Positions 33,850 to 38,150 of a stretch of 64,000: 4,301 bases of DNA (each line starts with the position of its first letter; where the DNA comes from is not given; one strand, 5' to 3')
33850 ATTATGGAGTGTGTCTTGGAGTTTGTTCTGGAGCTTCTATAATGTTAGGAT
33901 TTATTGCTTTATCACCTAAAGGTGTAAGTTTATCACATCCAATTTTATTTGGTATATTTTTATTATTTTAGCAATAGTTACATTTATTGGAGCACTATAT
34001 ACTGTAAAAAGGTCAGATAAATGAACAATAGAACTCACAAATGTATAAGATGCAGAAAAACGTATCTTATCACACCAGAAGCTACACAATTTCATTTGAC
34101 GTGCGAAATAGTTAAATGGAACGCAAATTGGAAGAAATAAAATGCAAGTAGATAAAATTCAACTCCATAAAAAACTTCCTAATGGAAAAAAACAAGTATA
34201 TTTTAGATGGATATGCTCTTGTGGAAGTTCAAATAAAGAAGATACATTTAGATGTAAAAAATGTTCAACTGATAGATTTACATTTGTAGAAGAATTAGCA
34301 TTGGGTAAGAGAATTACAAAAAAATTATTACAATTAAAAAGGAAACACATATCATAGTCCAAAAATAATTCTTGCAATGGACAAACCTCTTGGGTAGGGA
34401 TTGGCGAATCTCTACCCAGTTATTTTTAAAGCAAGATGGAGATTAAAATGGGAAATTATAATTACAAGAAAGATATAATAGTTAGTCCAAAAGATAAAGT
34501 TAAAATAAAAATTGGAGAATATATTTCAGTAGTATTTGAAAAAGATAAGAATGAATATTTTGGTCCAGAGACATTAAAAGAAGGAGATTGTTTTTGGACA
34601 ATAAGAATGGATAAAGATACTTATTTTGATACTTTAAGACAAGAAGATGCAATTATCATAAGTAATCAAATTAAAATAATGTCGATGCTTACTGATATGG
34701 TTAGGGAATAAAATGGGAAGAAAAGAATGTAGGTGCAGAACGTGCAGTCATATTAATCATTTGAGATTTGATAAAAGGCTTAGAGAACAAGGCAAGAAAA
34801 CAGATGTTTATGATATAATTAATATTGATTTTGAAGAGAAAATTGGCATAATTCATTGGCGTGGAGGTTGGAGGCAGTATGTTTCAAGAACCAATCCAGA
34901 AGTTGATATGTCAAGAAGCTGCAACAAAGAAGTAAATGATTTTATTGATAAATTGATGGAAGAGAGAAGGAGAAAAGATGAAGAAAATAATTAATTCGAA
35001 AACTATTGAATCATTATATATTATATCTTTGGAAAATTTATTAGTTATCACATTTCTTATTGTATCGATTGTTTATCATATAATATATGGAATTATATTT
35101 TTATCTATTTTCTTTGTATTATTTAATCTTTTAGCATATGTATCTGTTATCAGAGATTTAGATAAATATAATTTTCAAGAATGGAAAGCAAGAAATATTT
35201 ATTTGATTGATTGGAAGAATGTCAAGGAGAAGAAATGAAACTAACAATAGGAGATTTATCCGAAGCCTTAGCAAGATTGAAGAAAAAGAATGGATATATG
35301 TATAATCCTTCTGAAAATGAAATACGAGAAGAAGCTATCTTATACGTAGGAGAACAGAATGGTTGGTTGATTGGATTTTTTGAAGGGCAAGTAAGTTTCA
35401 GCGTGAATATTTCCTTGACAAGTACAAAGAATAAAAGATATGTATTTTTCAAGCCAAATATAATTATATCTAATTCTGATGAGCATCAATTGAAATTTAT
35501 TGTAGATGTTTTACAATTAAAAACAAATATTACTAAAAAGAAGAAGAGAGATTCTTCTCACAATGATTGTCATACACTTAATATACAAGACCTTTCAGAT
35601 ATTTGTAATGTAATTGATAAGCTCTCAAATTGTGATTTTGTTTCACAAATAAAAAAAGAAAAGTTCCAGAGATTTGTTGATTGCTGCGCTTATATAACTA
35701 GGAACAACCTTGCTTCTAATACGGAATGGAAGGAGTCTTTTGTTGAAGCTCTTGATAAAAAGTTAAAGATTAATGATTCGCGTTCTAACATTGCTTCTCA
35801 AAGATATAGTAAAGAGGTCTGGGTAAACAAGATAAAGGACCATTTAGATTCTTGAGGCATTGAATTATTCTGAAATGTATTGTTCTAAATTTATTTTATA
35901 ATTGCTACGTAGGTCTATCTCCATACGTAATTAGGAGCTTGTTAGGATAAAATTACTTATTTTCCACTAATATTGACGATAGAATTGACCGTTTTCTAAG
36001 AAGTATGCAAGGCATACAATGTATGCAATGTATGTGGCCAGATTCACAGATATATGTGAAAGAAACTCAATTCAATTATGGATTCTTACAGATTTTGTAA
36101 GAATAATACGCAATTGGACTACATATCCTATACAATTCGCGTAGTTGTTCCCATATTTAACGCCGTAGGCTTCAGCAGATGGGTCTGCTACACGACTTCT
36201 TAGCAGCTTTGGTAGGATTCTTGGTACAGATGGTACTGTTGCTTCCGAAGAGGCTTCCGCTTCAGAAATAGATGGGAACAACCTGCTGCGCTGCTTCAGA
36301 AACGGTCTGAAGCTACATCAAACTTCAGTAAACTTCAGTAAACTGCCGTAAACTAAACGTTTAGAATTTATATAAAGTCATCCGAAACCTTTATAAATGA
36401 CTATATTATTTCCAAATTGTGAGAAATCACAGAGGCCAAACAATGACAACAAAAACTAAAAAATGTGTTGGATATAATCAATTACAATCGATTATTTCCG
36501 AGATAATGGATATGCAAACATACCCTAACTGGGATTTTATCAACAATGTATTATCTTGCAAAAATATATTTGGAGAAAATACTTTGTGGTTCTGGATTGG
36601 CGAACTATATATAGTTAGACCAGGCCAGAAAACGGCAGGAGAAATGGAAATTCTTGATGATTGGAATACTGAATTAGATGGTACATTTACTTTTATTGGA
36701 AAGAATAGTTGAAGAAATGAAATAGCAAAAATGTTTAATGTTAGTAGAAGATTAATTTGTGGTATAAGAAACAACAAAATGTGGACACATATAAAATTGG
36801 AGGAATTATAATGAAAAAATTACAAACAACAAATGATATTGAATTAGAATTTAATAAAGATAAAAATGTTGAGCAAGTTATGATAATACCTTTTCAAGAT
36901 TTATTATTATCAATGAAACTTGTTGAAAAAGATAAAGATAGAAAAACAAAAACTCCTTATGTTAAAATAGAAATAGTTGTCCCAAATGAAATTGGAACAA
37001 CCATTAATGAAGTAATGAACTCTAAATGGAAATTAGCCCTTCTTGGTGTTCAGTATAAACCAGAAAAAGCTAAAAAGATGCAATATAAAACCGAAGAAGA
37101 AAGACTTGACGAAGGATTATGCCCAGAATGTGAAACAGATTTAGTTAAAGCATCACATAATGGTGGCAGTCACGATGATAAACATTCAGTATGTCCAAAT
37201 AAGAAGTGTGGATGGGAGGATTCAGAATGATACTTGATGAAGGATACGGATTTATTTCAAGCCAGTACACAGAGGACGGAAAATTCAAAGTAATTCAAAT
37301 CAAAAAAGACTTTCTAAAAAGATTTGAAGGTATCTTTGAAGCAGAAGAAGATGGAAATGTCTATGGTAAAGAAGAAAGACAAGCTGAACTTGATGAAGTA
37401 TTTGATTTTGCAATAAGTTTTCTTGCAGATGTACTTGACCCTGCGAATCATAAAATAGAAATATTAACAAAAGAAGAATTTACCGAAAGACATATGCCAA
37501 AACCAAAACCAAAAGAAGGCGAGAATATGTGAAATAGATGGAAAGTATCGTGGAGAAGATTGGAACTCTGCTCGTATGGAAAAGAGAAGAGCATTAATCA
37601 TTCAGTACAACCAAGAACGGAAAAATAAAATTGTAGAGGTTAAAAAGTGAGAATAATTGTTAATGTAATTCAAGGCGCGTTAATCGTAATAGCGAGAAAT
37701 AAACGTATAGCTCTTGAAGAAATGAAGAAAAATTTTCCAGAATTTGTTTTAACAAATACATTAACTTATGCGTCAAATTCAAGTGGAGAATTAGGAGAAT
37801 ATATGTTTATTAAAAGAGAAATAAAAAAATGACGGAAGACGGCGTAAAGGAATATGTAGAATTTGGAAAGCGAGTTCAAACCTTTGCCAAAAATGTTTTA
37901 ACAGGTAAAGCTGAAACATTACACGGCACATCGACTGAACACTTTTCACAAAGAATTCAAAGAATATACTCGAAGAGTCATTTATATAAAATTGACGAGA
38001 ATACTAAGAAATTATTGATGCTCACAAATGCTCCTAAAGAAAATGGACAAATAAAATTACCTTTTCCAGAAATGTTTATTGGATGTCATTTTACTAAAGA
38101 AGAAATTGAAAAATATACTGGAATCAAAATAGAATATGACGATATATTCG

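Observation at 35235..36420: Second GC-enriched island with long-range pairing, immediately downstream of a degenerate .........-like ORF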

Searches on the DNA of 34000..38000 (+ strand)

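Call 9: search_dna_similar(query=window:34000-38000:+, collection=phages, mode=distant)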
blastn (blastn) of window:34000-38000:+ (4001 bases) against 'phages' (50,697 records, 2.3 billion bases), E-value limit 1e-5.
No match.

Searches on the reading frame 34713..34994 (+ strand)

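Call 7: search_protein_families(library=pfam, proteins=[window:34713-34994:+], max_evalue=10)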
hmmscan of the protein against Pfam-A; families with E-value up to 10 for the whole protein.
window:34713-34994:+ (93 aa): 0 families

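Call 8: search_protein_families(library=phrogs, proteins=[window:34713-34994:+], max_evalue=1)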
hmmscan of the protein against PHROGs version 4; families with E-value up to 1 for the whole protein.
window:34713-34994:+ (93 aa): 1 family
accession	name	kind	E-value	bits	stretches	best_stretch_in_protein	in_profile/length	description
phrog_29157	-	unknown function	0.13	12.8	1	36-82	37-83/208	-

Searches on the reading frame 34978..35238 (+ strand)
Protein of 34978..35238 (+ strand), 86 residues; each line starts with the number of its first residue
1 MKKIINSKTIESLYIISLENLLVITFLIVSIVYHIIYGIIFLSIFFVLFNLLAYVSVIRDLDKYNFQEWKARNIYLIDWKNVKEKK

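Call 7: search_protein_families(library=pfam, proteins=[window:34978-35238:+], max_evalue=10)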
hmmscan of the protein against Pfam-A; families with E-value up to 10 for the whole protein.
window:34978-35238:+ (86 aa): 1 family
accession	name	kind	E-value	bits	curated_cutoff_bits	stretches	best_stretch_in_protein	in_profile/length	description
PF12420.13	DUF3671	-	0.83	9.5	34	1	2-65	152-216/223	Fam-L, Fam-M like protein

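Call 8: search_protein_families(library=phrogs, proteins=[window:34978-35238:+], max_evalue=1)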
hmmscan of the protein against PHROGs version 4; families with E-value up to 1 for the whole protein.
window:34978-35238:+ (86 aa): 0 families

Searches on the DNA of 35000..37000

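Call 6: search_rna_families(source=window, start=35000, end=37000, threshold=evalue, max_evalue=10, show_alignments=3)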
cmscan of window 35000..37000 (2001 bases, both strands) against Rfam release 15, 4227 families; matches with E-value up to 10: 5.
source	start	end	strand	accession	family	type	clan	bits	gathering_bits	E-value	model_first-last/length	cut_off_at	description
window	35532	35647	+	RF00558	L20_leader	Cis-reg; leader;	-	22.9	58.7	0.13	1-127/127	no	Ribosomal protein L20 leader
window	35473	35532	-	RF01817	RsaB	Gene; sRNA;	-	22.2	55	2.8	1-60/60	no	RNA Staph. aureus A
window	35409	35465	+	RF03528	mir-1264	Gene; miRNA;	-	21.2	79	0.38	1-67/67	no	mir-1264 microRNA precursor family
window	35472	35546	+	RF01826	SAM_V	Cis-reg; riboswitch;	-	20.7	41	2.6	1-66/66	no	SAM-V (S-adenosyl methionine) riboswitch aptamer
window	36370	36474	-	RF00438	SNORA33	Gene; snRNA; snoRNA; HACA-box;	-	18.6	74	8.9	1-130/130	no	Small nucleolar RNA SNORA33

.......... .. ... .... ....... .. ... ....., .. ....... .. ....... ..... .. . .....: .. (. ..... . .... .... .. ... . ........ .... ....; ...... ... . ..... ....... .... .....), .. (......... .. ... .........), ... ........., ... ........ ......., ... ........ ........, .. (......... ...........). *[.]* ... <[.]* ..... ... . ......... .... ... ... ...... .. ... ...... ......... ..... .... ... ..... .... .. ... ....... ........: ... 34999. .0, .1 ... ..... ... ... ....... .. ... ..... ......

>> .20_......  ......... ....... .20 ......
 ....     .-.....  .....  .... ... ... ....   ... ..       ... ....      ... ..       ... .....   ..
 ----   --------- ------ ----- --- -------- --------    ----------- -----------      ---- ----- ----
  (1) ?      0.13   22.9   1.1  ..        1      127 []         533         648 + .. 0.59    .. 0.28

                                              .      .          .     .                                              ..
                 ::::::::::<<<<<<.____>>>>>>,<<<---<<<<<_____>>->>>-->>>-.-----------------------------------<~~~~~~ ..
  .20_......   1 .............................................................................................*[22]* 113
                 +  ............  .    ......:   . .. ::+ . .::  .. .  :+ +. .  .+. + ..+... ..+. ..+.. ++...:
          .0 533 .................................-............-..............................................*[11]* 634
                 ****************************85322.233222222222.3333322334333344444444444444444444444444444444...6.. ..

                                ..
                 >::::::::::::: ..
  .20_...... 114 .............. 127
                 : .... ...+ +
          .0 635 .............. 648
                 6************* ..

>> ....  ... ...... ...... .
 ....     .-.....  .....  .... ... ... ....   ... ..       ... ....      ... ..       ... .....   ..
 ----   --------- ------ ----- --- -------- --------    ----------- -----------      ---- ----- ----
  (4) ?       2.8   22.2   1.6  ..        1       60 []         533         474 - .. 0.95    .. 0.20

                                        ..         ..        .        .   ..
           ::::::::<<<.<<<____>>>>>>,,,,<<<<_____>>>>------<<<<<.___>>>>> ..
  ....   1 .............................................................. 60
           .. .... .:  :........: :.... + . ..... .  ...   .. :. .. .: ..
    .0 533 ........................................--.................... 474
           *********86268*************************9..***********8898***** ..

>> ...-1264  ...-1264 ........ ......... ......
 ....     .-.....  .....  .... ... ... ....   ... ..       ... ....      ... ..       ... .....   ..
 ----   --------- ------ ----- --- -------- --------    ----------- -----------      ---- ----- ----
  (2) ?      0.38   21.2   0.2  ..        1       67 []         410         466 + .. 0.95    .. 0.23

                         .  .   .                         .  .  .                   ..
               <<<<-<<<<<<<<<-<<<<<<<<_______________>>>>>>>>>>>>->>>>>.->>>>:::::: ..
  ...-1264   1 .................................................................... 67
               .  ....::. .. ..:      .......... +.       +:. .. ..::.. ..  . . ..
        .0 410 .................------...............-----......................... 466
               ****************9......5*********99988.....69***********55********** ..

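Call 86: search_rna_families(source=window, start=36080, end=36370, threshold=evalue, max_evalue=10, show_alignments=2)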
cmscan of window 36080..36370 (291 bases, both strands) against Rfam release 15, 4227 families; matches with E-value up to 10: 1.
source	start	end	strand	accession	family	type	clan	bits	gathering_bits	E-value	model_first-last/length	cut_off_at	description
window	36242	36266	-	RF03474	mir-4766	Gene; miRNA;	-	13.5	72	9.1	1-56/56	no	mir-4766 microRNA precursor family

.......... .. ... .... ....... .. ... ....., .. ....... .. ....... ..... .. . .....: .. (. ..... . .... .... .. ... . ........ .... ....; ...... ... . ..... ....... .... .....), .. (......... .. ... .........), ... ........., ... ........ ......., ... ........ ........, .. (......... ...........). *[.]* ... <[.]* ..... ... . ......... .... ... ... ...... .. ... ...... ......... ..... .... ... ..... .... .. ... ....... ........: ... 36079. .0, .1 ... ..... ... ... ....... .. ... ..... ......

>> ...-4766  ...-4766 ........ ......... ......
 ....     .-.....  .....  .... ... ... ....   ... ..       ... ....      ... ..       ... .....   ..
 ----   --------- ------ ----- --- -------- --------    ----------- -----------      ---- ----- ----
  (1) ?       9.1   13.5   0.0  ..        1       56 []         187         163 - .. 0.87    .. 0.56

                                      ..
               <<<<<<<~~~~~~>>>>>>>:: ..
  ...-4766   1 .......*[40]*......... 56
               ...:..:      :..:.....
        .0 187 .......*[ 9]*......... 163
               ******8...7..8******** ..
